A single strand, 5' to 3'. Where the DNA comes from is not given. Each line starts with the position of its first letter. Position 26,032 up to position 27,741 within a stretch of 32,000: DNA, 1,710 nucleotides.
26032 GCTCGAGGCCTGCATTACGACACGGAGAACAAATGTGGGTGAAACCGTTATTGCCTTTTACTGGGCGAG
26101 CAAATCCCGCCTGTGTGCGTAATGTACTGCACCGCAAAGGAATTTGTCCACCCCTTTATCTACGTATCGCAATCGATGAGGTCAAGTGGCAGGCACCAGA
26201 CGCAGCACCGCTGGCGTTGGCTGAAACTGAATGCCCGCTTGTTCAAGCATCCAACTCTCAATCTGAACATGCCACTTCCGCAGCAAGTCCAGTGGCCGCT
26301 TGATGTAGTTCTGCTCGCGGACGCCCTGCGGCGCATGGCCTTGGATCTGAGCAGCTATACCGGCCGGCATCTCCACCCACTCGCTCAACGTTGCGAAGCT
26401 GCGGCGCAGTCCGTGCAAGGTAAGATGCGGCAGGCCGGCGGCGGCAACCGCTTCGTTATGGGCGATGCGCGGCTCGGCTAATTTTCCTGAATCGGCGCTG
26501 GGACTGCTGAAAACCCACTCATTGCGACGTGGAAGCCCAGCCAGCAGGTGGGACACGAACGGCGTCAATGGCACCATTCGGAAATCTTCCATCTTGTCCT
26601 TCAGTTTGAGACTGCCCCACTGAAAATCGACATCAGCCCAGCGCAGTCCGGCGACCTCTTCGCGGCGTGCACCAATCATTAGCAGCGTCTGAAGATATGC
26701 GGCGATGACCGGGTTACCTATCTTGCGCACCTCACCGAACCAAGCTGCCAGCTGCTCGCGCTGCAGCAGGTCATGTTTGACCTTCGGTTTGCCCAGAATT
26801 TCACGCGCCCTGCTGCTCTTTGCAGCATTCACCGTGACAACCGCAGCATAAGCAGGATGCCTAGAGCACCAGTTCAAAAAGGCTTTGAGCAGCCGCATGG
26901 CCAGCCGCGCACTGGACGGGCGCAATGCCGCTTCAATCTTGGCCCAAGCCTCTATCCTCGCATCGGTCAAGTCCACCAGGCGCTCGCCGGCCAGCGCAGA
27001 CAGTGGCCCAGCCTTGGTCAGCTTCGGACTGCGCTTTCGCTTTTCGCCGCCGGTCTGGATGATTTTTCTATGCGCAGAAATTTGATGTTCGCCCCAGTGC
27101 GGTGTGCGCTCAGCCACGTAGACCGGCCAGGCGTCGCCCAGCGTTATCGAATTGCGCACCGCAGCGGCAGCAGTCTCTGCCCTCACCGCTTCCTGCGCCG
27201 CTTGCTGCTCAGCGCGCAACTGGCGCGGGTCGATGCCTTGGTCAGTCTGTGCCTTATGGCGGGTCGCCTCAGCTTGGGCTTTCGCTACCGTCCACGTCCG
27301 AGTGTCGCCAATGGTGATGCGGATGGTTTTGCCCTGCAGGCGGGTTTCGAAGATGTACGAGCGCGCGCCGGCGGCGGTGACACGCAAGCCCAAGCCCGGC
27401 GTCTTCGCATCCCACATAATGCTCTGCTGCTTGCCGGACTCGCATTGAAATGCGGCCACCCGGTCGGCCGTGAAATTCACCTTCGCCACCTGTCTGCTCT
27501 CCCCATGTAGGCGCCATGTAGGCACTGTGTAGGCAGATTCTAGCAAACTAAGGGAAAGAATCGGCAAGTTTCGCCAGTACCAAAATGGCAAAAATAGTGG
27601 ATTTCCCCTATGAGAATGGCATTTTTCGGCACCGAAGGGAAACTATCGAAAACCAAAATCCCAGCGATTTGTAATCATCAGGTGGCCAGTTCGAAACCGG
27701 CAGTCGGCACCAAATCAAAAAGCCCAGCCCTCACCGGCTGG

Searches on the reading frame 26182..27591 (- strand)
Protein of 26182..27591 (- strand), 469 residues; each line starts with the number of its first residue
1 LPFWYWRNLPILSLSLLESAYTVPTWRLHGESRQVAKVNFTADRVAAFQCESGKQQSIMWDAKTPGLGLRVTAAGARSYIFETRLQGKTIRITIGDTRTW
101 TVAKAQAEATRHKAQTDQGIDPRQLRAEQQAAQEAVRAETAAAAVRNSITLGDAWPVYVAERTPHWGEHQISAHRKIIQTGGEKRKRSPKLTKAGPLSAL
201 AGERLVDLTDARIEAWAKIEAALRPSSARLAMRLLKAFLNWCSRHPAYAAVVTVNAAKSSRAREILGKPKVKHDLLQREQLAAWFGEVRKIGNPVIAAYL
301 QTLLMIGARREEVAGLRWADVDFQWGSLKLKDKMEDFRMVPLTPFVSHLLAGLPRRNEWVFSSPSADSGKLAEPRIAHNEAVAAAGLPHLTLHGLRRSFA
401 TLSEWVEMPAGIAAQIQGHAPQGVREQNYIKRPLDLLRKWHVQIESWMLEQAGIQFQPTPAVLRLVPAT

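Call 37: search_protein_families(library=pfam, proteins=[window:26182-27591:-], max_evalue=0.001)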
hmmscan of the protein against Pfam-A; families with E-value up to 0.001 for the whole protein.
window:26182-27591:- (469 aa): 2 families
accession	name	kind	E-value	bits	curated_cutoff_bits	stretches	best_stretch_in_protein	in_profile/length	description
PF13356.12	Arm-DNA-bind_3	-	1.1e-12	48.3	27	1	58-129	16-83/83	Arm DNA-binding domain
PF00589.27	Phage_integrase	-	1.7e-09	38.2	27.1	1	297-422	25-159/172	Phage integrase family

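Call 51: search_protein_families(library=phrogs, proteins=[window:26182-27591:-], max_evalue=0.0001)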
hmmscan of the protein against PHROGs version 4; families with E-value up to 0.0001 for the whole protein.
window:26182-27591:- (469 aa): 3 families
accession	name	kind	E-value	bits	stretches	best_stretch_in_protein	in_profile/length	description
phrog_1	-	integration and excision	1.1e-33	118.4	1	53-451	105-454/611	integrase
phrog_216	-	integration and excision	4.6e-11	43.4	1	287-403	70-195/301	integrase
phrog_3423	-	unknown function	2.3e-06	28.7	1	64-140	28-104/157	-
